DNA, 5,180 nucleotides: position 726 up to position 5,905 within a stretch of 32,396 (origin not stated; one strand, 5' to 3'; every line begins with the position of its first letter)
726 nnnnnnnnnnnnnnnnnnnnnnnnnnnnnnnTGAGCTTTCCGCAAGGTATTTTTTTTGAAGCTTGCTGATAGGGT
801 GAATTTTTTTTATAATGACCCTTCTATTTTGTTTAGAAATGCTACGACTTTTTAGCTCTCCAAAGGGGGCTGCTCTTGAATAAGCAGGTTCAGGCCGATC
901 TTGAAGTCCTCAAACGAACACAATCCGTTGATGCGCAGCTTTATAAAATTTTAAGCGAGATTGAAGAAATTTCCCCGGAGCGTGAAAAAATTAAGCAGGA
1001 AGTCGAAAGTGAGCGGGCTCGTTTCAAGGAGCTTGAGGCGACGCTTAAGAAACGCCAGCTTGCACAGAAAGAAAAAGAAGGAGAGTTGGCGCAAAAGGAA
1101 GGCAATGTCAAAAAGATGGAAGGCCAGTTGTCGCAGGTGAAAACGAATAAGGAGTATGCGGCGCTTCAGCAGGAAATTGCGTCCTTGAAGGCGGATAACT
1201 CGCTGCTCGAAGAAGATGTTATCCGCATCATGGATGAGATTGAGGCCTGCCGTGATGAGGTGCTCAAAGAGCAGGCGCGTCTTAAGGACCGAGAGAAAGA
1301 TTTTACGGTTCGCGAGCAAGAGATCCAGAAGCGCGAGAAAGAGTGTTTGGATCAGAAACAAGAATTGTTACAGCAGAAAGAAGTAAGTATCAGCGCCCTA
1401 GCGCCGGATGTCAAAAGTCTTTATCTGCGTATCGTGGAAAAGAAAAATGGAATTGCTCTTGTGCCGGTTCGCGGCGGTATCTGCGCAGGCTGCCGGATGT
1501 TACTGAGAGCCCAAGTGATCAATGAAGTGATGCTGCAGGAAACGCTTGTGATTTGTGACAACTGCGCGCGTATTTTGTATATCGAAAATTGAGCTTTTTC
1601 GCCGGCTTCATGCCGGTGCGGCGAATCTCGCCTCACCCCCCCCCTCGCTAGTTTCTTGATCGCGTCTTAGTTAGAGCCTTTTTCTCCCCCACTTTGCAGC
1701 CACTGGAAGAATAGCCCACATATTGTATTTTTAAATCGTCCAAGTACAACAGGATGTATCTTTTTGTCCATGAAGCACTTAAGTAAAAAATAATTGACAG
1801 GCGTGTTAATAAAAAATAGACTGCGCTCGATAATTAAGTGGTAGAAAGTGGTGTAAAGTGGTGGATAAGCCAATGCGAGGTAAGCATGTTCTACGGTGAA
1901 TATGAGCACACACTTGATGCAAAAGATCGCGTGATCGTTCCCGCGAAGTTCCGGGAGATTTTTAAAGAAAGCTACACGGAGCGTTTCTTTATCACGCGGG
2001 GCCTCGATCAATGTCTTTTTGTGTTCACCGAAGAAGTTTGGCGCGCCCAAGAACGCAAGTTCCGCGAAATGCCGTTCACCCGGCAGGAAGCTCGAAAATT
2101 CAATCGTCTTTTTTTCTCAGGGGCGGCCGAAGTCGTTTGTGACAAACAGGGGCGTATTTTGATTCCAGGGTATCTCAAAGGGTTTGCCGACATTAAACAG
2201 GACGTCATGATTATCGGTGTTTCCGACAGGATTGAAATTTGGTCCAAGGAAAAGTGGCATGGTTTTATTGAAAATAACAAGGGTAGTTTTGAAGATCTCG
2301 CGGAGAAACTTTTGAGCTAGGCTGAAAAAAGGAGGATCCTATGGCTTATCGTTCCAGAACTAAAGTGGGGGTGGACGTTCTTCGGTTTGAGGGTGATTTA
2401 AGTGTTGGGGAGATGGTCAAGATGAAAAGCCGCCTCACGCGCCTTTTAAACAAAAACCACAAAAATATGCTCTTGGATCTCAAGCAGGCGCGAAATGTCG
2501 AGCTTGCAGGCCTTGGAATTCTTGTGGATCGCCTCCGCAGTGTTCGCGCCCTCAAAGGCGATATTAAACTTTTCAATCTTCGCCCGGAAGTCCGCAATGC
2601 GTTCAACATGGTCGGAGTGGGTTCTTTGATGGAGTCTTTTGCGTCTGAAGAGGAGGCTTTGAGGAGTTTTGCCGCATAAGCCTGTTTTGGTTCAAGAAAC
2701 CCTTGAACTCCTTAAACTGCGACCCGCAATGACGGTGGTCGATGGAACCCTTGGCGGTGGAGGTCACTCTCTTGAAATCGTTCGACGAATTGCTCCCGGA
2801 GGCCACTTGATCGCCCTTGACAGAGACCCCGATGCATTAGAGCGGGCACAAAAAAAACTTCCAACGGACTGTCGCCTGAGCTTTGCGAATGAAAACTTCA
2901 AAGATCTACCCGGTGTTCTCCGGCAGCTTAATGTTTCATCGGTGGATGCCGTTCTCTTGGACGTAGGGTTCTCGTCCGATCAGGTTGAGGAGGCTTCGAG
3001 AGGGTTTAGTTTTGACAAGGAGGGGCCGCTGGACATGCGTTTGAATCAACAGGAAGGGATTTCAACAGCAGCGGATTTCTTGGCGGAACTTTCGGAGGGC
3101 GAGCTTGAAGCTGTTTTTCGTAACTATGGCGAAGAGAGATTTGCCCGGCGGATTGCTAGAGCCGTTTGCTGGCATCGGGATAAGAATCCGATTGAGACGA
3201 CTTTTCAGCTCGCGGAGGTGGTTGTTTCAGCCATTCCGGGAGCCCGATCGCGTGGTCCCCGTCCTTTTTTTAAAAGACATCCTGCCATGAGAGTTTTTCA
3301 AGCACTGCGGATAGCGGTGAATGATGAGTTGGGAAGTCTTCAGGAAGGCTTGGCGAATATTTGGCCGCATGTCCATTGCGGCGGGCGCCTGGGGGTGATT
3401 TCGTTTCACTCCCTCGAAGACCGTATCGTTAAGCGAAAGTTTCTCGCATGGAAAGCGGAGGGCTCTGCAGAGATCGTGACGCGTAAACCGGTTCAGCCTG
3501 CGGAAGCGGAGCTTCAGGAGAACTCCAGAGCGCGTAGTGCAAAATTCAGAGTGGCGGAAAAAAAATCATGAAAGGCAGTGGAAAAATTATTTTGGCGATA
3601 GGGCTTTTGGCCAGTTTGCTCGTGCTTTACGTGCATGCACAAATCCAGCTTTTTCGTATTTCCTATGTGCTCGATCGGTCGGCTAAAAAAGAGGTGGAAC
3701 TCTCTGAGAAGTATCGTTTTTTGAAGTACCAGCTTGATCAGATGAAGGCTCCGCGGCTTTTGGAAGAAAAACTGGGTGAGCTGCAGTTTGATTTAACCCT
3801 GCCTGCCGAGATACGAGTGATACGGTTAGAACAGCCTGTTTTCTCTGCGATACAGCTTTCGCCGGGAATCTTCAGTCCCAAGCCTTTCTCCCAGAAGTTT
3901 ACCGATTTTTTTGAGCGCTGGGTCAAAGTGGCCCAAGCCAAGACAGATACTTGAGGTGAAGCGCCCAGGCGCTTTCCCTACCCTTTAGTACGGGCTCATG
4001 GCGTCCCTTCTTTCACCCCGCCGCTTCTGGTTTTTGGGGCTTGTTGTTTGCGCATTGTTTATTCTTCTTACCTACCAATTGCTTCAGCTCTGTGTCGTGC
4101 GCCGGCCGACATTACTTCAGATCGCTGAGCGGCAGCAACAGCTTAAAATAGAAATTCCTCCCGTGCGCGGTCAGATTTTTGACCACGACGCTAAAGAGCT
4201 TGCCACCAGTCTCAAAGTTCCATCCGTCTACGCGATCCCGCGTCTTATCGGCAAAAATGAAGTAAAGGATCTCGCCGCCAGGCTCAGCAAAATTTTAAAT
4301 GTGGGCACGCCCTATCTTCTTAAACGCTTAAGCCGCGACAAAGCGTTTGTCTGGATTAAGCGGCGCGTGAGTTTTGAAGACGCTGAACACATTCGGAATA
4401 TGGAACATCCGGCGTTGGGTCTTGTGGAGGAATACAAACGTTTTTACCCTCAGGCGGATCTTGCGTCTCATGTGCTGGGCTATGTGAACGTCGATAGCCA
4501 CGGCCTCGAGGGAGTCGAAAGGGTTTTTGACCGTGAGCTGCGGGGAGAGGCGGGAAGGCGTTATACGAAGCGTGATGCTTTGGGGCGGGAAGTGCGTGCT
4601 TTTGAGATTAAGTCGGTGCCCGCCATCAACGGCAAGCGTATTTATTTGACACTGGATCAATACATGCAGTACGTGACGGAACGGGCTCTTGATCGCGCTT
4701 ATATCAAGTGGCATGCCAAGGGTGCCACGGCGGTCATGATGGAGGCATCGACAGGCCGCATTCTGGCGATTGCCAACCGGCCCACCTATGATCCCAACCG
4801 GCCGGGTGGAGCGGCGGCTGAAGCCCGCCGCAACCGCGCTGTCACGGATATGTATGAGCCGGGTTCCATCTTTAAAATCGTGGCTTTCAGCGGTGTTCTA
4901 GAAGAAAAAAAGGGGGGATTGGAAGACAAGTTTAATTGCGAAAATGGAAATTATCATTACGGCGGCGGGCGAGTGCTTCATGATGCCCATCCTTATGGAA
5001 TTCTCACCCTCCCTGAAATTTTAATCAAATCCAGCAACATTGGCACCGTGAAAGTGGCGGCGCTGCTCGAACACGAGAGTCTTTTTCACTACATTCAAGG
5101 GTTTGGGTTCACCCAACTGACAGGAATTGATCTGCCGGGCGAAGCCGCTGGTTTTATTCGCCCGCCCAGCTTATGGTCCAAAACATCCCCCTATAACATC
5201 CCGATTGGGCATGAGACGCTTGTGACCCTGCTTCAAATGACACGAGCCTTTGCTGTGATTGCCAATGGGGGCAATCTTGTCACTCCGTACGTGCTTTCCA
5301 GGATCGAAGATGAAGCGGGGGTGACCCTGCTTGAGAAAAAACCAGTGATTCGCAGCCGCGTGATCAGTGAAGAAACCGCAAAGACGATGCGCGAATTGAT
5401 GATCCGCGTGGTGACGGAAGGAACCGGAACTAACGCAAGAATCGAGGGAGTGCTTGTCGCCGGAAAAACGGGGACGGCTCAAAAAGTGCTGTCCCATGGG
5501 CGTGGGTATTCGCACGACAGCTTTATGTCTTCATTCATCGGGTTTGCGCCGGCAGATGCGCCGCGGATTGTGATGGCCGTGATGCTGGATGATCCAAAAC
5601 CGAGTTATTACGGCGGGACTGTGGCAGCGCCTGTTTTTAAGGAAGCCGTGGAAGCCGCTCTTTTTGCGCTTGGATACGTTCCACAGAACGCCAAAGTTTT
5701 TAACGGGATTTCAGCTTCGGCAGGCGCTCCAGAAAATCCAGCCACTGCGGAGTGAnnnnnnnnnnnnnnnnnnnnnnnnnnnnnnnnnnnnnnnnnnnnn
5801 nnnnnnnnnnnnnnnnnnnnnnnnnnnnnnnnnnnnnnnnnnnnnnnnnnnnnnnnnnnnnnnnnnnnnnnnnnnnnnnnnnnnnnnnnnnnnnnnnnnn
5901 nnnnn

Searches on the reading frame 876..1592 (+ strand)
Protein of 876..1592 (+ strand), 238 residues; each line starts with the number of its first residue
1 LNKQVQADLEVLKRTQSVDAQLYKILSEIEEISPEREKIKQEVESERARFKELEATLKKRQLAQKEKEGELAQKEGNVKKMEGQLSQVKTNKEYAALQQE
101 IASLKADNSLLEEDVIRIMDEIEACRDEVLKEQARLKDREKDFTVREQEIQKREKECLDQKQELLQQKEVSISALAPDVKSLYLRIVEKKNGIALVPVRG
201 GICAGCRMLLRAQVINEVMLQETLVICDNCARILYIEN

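Call 75: search_protein_families(library=pfam, proteins=[window:876-1592:+], max_evalue=0.0001)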
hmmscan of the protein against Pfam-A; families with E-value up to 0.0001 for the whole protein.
window:876-1592:+ (238 aa): 2 families
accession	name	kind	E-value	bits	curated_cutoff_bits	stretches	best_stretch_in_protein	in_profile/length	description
PF24481.2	CT398_CC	-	1.7e-08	35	27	1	45-190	33-179/180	CT398-like coiled coil hairpin domain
PF02591.20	Zn_ribbon_9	-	2.1e-08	34.6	29.1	1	203-234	2-33/33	C4-type zinc ribbon domain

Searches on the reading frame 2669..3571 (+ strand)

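Call 33: search_protein_families(library=pfam, proteins=[window:2669-3571:+], max_evalue=0.0001)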
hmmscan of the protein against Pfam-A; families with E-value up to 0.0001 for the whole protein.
window:2669-3571:+ (300 aa): 1 family
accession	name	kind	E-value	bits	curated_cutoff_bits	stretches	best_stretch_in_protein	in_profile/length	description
PF01795.25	Methyltransf_5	-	2.6e-96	323.2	27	1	2-299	3-309/309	MraW methylase family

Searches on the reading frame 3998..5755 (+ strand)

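Call 33: search_protein_families(library=pfam, proteins=[window:3998-5755:+], max_evalue=0.0001)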
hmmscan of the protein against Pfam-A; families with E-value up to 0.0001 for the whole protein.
window:3998-5755:+ (585 aa): 3 families
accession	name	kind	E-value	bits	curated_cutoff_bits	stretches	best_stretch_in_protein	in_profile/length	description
PF00905.27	Transpeptidase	-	1.2e-76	258.2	22.1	1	244-551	2-298/299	Penicillin binding protein transpeptidase domain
PF03717.20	PBP_dimer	-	2.7e-21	77.2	24.4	1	53-200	2-177/180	Penicillin-binding Protein dimerisation domain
PF21922.1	PBP_dimer_2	-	1.7e-06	28.6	27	1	145-191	22-67/83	Penicillin binding protein A dimerisation domain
